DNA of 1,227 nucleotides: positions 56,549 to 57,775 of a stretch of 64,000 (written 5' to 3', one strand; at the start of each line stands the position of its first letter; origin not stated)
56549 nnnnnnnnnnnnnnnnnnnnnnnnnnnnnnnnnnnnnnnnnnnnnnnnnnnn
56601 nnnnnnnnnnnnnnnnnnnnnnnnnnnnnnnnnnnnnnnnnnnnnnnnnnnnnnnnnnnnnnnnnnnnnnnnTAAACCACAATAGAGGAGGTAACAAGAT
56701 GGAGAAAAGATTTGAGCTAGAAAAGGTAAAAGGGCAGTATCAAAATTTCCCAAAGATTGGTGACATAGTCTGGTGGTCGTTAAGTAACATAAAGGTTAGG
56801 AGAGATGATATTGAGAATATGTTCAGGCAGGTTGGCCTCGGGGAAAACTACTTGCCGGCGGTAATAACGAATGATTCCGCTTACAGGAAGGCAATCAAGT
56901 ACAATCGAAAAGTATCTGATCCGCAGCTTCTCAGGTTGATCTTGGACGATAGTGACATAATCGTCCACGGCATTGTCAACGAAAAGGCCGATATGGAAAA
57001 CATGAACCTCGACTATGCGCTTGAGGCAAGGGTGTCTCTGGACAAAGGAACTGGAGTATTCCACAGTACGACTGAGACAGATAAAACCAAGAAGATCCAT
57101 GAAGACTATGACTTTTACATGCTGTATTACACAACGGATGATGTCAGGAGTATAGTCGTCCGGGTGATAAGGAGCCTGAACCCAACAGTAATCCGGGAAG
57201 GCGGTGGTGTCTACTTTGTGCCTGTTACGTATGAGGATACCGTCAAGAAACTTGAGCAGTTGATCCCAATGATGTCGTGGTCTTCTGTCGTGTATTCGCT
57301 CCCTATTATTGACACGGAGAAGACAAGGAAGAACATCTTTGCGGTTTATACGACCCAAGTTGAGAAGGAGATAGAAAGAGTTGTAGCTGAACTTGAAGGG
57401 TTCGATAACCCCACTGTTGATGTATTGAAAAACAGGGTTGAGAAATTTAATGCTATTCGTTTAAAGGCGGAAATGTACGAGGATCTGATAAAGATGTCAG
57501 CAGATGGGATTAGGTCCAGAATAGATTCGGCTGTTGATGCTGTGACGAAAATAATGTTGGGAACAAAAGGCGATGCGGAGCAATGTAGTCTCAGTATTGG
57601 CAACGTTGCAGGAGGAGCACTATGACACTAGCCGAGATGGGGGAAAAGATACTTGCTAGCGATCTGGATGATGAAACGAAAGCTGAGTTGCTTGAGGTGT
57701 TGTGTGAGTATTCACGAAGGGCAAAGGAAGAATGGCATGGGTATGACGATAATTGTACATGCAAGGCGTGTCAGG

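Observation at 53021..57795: Phage early-region MoxR AAA+ ATPase / VWA (MIDAS) pair with two co-transcribed unknown partners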

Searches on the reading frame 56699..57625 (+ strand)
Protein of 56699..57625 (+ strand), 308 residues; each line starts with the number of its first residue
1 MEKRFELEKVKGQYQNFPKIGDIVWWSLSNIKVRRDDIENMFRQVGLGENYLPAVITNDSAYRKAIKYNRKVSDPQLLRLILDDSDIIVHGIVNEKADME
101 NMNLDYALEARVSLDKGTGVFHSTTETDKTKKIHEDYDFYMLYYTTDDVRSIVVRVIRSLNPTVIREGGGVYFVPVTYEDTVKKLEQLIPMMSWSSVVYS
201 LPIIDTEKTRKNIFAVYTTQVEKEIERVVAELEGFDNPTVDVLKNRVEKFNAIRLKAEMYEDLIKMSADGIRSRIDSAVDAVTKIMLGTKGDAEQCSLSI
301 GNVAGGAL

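Call 3: search_protein_families(library=pfam, proteins=[window:56699-57625:+], max_evalue=0.01)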
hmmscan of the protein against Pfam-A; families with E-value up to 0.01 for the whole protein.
window:56699-57625:+ (308 aa): 1 family
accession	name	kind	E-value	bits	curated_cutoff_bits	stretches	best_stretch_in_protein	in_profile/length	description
PF20529.3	DUF6744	-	1.5e-36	126.4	27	1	15-282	17-305/314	Family of unknown function (DUF6744)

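Call 4: search_protein_families(library=phrogs, proteins=[window:56699-57625:+], max_evalue=0.001)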
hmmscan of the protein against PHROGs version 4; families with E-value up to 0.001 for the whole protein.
window:56699-57625:+ (308 aa): 1 family
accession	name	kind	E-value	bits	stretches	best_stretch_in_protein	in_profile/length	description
phrog_25575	-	unknown function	1.2e-05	25.7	1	130-203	193-274/394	-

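Call 19: find_homologous_proteins(query=window:56699-57625:+, max_evalue=0.001)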
Query window:56699-57625:+ (308 aa): 3 proteins with E <= 0.001 among 939 candidates.
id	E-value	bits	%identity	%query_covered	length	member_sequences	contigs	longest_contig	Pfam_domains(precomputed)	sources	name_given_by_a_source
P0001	1.2e-198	676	100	100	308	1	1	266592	PF20529.4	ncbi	ncbi:MAG: DUF6744 family protein [Thermodesulfobacteriota bacterium]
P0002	2.8e-22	97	27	87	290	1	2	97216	PF20529.4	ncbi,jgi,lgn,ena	-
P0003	1.9e-5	42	23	68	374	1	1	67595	PF20529.4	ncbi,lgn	-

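Call 20: find_encoding_contigs(protein=P0002, flank=10000, max_places=4)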
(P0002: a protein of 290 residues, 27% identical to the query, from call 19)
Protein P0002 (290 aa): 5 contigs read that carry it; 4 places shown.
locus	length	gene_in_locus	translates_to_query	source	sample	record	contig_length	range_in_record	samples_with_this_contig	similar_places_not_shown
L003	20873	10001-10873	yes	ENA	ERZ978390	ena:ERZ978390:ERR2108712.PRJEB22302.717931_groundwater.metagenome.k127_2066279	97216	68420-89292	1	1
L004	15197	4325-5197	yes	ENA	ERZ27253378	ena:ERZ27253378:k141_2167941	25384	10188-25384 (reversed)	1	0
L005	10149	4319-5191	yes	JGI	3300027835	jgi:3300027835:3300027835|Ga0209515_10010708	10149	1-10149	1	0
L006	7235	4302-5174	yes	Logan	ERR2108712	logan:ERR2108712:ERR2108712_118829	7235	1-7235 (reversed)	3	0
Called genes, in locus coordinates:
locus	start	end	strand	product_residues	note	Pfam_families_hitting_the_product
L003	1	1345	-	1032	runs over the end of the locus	PF01807:Zn_ribbon_DnaG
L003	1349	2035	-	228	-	-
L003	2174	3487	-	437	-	-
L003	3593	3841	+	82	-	PF12728:HTH_17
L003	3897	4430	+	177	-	PF01434:Peptidase_M41 (weak)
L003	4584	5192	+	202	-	PF26915:Phage_P4_cII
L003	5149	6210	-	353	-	PF14350:Beta_protein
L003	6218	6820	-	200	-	-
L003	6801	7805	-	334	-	PF10463:Peptidase_U49 (weak)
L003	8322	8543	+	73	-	-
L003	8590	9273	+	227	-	PF01936:NYN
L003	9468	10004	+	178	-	-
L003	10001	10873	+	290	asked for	PF20529:DUF6744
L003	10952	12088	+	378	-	PF20030:bpMoxR, PF07728:AAA_5, PF17868:AAA_lid_8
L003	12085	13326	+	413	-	PF05762:VWA_CoxE (faint)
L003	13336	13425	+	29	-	-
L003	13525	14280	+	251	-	PF04098:Rad52_Rad22 (weak)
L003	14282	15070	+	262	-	PF12705:PDDEXK_1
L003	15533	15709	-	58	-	-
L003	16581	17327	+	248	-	-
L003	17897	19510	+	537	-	PF00665:rve (weak), PF22483:Mu-transpos_C_2 (weak)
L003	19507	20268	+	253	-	PF01695:IstB_IS21, PF00308:Bac_DnaA (weak)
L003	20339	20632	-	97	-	-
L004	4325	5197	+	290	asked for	PF20529:DUF6744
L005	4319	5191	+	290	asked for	PF20529:DUF6744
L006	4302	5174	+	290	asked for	PF20529:DUF6744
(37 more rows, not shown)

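Call 21: find_encoding_contigs(protein=P0003, flank=10000, max_places=4)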
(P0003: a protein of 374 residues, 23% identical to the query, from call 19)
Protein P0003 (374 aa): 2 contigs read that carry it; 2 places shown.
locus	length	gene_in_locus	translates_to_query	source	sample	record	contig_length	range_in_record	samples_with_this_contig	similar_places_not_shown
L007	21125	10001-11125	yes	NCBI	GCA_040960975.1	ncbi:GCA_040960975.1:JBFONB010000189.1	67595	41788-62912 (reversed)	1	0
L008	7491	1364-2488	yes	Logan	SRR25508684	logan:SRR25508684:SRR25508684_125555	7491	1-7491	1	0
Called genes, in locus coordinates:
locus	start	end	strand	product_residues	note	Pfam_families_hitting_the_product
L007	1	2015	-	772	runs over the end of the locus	-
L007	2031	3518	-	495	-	-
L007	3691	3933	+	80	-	-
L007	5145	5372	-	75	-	-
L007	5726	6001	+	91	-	-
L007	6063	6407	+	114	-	PF12957:DUF3846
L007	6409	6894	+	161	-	-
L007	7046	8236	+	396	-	PF20030:bpMoxR, PF07728:AAA_5, PF17868:AAA_lid_8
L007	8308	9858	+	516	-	PF13519:VWA_2 (weak)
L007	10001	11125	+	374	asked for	PF20529:DUF6744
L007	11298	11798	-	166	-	-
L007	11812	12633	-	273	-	PF12728:HTH_17 (faint)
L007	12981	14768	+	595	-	-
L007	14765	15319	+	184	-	-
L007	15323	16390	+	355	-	-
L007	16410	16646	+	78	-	-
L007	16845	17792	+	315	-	PF22763:NrS1-1_pol-like_HBD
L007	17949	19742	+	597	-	PF08706:D5_N, PF19263:DUF5906, PF03288:Pox_D5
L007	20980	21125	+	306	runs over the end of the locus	PF22763:NrS1-1_pol-like_HBD (weak)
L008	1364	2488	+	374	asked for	PF20529:DUF6744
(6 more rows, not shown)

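Call 26: find_homologous_proteins(query=A2, max_evalue=0.001)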
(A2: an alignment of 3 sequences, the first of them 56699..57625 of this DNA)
Query A2 (3 sequences) (308 aa, profile of the alignment): 103 proteins with E <= 0.001 among 8000 candidates.
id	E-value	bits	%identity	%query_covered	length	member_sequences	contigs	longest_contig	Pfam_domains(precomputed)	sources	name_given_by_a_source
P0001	3.3e-147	508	100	100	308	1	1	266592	PF20529.4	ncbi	ncbi:MAG: DUF6744 family protein [Thermodesulfobacteriota bacterium]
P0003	3.9e-131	455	23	68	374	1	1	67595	PF20529.4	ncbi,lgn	-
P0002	2.6e-129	449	27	87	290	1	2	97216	PF20529.4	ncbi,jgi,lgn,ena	-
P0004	2.4e-75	272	22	93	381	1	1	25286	PF20529.4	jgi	jgi:hypothetical protein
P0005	3.9e-73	264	22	85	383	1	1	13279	PF20529.4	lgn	-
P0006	2.7e-72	262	23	90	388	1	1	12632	PF20529.4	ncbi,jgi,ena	-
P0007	5.7e-72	260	22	81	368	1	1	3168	PF20529.4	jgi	jgi:hypothetical protein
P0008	8.0e-72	260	21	88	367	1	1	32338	PF20529.4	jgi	jgi:hypothetical protein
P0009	5.9e-71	257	21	88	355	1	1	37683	PF20529.4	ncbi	-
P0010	7.4e-70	254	27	85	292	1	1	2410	PF20529.4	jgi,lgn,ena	-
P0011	8.1e-69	250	22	91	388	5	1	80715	PF20529.4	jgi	jgi:hypothetical protein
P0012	5.4e-68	247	23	81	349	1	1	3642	PF20529.4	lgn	-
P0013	7.1e-59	217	23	87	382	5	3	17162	PF20529.4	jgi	-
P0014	1.0e-57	214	24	81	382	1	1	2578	PF20529.4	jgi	jgi:hypothetical protein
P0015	1.5e-57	213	24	87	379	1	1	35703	PF20529.4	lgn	-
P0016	8.4e-57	211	22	83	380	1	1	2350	PF20529.4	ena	-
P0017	2.2e-56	209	22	83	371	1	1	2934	PF20529.4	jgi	-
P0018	9.1e-54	201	25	88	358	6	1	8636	PF20529.4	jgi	jgi:hypothetical protein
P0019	1.1e-53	200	26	88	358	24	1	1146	PF20529.4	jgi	jgi:hypothetical protein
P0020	7.8e-53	198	26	90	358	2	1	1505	PF20529.4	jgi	jgi:hypothetical protein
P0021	8.2e-53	198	25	88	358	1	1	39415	PF20529.4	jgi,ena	-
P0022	1.2e-52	197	26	88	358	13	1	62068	PF20529.4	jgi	jgi:uncharacterized protein DUF6744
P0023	1.3e-52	197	25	88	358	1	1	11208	PF20529.4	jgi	jgi:hypothetical protein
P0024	1.5e-52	197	26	88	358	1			PF20529.4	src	-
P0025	1.5e-52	197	22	94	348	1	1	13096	PF20529.4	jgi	jgi:hypothetical protein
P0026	1.7e-52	197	26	88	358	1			PF20529.4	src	-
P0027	1.8e-52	196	25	88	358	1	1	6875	PF20529.4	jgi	jgi:hypothetical protein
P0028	4.1e-52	195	24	88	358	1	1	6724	PF20529.4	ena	-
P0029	4.6e-52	195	26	88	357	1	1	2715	PF20529.4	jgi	jgi:hypothetical protein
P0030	5.2e-52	195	24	88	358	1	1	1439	PF20529.4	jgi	jgi:hypothetical protein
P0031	6.5e-52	195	24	88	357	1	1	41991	PF20529.4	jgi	jgi:uncharacterized protein DUF6744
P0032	1.0e-51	194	25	87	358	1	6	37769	PF20529.4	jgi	jgi:hypothetical protein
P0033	1.6e-51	193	25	88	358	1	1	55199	PF20529.4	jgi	jgi:hypothetical protein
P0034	1.7e-51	193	25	88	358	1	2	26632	PF20529.4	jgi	jgi:hypothetical protein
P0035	1.9e-51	193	25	88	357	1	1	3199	PF20529.4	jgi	jgi:hypothetical protein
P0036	2.0e-51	193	26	88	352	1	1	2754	PF20529.4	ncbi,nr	ncbi:MAG TPA: DUF6744 family protein, partial [Blastocatellia bacterium]|nr:DUF6744 family protein [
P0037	2.1e-51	193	27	88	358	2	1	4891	PF20529.4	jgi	jgi:hypothetical protein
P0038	2.3e-51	193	27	90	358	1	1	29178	PF20529.4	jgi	jgi:hypothetical protein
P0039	2.3e-51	193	24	88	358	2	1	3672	PF20529.4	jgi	-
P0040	3.3e-51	192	25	88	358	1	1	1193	PF20529.4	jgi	jgi:hypothetical protein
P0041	3.8e-51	192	25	88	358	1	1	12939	PF20529.4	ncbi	-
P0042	6.0e-51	191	23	88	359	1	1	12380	PF20529.4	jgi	jgi:hypothetical protein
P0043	6.5e-51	191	23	88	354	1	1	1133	PF20529.4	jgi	jgi:hypothetical protein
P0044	1.0e-50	191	26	88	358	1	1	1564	PF20529.4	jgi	jgi:hypothetical protein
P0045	1.0e-50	191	26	88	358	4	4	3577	PF20529.4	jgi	jgi:hypothetical protein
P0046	1.1e-50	191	26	88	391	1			PF20529.4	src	-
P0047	1.1e-50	191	25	88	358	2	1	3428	PF20529.4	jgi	jgi:hypothetical protein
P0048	1.8e-50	190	25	88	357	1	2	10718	PF20529.4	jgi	jgi:Family of unknown function (DUF6744)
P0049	2.0e-50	190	26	88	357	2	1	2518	PF20529.4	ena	-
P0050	2.2e-50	190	25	88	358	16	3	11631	PF20529.4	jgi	jgi:uncharacterized protein DUF6744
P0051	2.6e-50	189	23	99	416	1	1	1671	PF20529.4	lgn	-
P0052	3.0e-50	189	26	88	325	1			PF20529.4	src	-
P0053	3.0e-50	189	26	88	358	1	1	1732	PF20529.4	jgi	jgi:hypothetical protein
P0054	5.1e-50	188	26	88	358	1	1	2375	PF20529.4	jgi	jgi:hypothetical protein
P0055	7.0e-50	188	26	88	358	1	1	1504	PF20529.4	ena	-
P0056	7.2e-50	188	24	88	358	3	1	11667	PF20529.4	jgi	jgi:hypothetical protein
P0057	8.4e-50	188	26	88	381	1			PF20529.4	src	-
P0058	9.9e-50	187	25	88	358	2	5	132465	PF20529.4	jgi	jgi:hypothetical protein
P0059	9.9e-50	187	23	88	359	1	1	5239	PF20529.4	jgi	jgi:hypothetical protein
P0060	1.0e-49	187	25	88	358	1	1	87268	PF20529.4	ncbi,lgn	-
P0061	1.8e-49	187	24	88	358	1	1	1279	PF20529.4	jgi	jgi:hypothetical protein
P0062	2.2e-49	186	22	92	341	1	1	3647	PF20529.4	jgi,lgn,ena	-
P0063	2.5e-49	186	24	88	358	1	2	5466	PF20529.4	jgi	jgi:hypothetical protein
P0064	2.7e-49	186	25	88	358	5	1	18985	PF20529.4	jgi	jgi:hypothetical protein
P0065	3.3e-49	186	26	88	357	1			PF20529.4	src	-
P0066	3.3e-49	186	25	88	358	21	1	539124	PF20529.4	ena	-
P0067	3.5e-49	186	24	88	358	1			PF20529.4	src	-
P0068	4.3e-49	185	24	88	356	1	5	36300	PF20529.4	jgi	jgi:hypothetical protein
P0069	4.5e-49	185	26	88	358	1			PF20529.4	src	-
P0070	1.3e-48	184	25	88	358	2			PF20529.4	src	-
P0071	1.5e-48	184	24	87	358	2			PF20529.4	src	-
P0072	1.8e-48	183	24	88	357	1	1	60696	PF20529.4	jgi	jgi:hypothetical protein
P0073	8.2e-48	181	25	88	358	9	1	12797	PF20529.4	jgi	jgi:Family of unknown function (DUF6744)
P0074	1.2e-47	181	24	88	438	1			PF20529.4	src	-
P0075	3.0e-47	179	24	87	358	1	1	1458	PF20529.4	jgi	jgi:Family of unknown function (DUF6744)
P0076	4.7e-47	179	25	88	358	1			PF20529.4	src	-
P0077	6.5e-47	178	25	88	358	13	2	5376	PF20529.4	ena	-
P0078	1.0e-46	178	24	87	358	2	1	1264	PF20529.4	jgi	jgi:hypothetical protein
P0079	3.8e-44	169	22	95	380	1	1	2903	PF20529.4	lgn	-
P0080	2.8e-43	166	26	72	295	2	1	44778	PF20529.4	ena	-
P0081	5.8e-42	162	22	93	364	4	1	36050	PF20529.4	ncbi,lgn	-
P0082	7.7e-42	162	21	93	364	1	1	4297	PF20529.4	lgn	-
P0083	1.0e-41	161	21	90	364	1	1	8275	PF20529.4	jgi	jgi:hypothetical protein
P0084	3.3e-41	159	20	93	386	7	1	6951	PF20529.4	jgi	jgi:hypothetical protein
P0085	4.2e-41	159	28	60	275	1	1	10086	PF20529.4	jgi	jgi:uncharacterized protein DUF6744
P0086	4.6e-40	156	21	90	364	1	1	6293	PF20529.4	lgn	-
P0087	1.7e-39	154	26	43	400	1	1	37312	PF20529.4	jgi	jgi:hypothetical protein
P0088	3.1e-38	150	27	62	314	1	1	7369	PF20529.4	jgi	jgi:hypothetical protein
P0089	3.4e-38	150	20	62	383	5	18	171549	PF20529.4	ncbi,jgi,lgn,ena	-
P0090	3.8e-38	149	26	62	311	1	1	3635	PF20529.4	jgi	jgi:hypothetical protein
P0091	2.8e-37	147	20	81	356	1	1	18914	PF20529.4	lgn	-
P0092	2.9e-37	147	20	84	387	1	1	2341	PF20529.4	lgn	-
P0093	4.0e-36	143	28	62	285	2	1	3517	PF20529.4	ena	-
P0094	6.1e-36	142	27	62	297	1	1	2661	PF20529.4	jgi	jgi:hypothetical protein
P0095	1.5e-35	141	24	51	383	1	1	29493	PF20529.4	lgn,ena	-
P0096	1.3e-34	138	25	61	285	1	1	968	PF20529.4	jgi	jgi:hypothetical protein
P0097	4.6e-34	136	23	62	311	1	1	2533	PF20529.4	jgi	jgi:hypothetical protein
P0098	1.1e-33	135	25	52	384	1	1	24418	PF20529.4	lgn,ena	-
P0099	4.3e-33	133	25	59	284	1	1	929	PF20529.4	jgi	-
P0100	3.3e-32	130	24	62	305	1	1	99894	PF20529.4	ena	-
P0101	1.8e-27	114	24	58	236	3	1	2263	PF20529.4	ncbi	-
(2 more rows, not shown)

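Call 31: find_encoding_contigs(protein=P0011, flank=8000, max_places=1)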
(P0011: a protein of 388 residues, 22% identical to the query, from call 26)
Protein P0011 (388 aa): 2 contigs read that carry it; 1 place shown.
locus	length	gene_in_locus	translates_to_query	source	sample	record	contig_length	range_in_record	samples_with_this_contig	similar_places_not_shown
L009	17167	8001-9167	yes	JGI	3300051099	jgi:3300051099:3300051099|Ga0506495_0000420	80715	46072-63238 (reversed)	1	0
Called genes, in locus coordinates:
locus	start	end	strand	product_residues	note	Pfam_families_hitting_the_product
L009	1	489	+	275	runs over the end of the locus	PF02086:MethyltransfD12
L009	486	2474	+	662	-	PF01935:DUF87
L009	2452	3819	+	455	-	-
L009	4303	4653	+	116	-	-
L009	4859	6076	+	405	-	PF20030:bpMoxR, PF07728:AAA_5, PF17868:AAA_lid_8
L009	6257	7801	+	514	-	PF13519:VWA_2 (faint)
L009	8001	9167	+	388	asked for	PF20529:DUF6744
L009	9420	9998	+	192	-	-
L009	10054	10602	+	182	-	-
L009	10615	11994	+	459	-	PF01507:PAPS_reduct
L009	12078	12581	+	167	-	-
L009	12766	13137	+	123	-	-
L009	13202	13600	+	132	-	-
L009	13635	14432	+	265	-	PF07505:DUF5131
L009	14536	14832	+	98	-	-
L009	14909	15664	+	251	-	-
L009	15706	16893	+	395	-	-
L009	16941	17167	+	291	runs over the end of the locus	-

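Call 32: find_encoding_contigs(protein=P0066, flank=8000, max_places=1)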
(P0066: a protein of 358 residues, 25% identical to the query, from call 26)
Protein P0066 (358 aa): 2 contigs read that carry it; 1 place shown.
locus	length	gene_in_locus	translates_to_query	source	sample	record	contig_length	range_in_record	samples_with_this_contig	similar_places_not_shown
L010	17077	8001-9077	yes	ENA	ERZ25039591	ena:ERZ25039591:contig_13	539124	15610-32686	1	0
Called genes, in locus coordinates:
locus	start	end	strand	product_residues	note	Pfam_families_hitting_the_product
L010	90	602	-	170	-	PF00583:Acetyltransf_1, PF13673:Acetyltransf_10 (weak), PF13508:Acetyltransf_7 (weak)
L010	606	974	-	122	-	PF08681:TacA1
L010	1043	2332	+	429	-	PF20030:bpMoxR, PF07728:AAA_5, PF17868:AAA_lid_8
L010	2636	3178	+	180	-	-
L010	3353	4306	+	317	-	-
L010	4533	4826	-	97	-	PF05016:ParE_toxin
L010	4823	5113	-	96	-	PF03693:ParD_antitoxin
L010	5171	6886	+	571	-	-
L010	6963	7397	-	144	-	PF01844:HNH, PF14279:HNH_5 (weak)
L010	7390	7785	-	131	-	-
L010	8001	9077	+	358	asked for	PF20529:DUF6744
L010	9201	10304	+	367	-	PF00712:DNA_pol3_beta, PF02767:DNA_pol3_beta_2, PF02768:DNA_pol3_beta_3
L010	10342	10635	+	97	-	PF19612:DUF6117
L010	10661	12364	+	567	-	-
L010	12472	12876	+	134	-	PF00903:Glyoxalase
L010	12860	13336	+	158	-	PF11225:DUF3024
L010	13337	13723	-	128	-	PF04237:YjbR (weak)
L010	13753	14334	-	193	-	-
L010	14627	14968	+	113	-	-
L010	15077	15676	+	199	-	-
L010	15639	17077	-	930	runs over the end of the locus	PF12704:MacB_PCD, PF02687:FtsX, PF12704:MacB_PCD, PF02687:FtsX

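Call 33: find_encoding_contigs(protein=P0089, flank=8000, max_places=2)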
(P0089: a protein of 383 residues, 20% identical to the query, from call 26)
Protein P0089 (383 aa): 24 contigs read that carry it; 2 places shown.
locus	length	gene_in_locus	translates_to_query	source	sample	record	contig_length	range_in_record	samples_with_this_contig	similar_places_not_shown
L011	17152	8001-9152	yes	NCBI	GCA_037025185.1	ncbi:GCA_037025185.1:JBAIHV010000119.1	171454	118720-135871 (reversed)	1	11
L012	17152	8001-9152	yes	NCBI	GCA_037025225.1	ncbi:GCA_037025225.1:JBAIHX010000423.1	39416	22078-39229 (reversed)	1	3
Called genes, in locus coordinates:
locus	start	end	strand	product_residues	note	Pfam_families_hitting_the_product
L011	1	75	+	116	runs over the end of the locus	-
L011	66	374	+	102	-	-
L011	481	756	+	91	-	-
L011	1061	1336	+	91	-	-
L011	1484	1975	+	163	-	-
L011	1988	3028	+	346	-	PF00589:Phage_integrase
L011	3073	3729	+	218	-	-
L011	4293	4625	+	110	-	-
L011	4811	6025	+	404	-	PF20030:bpMoxR, PF13191:AAA_16 (faint), PF07728:AAA_5, PF17868:AAA_lid_8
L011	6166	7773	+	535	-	-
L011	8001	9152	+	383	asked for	PF20529:DUF6744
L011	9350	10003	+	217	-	-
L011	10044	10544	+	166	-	-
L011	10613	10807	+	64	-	-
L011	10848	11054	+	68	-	-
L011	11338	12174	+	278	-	PF04343:DUF488 (weak)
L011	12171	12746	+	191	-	-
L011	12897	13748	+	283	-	PF09140:MipZ (weak), PF10609:ParA, PF13614:AAA_31, PF00142:Fer4_NifH (faint), PF01656:CbiA, PF02374:ArsA_ATPase (faint)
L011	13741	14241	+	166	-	-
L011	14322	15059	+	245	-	PF10258:PHAX_RNA-bd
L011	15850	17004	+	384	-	-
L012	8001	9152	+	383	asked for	PF20529:DUF6744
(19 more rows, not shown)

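Call 35: predict_structure(alignment_id=A3)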
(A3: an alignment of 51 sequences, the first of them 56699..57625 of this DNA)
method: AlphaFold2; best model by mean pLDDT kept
length: 308 residues; sequences in the alignment: 51
mean_pLDDT: 89.9   pTM: 0.81
mean pLDDT of the five models: 89.9, 89.8, 88.0, 87.3, 86.3
residues with pLDDT >= 90: 233; 70-90: 53; 50-70: 6; < 50: 16
segments of 3 or more residues with pLDDT < 50: 293-308
pLDDT, mean of each block of 10 residues (from residue 1): 78 91 96 96 96 95 95 81 97 87 87 98 95 97 97 95 90 96 97 96 96 93 93 90 93 91 90 93 86 50 41
secondary structure, 60 per line:
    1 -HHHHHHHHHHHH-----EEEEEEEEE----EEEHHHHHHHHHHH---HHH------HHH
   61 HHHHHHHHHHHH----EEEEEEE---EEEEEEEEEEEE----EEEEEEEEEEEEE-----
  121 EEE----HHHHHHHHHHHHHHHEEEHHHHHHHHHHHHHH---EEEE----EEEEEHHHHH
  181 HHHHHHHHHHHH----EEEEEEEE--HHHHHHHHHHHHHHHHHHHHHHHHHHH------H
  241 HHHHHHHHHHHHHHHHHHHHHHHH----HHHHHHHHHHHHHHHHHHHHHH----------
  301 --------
elements in order: H2-13 E19-27 E32-34 H35-45 H58-72 E77-83 E87-98 E103-115 E121-123 H128-142 E143-145 H146-159 E163-166 E171-175 H176-192 E197-204 H207-233 H240-264 H269-290

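Call 41: search_protein_families(library=ncbifam, proteins=[window:56699-57625:+], max_evalue=0.01)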
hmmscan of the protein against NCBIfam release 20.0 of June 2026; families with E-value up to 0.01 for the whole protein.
window:56699-57625:+ (308 aa): 0 families

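Call 43: search_protein_families(library=padloc, proteins=[window:56699-57625:+], max_evalue=0.01)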
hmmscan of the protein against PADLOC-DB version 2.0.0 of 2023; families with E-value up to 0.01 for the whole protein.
window:56699-57625:+ (308 aa): 0 families
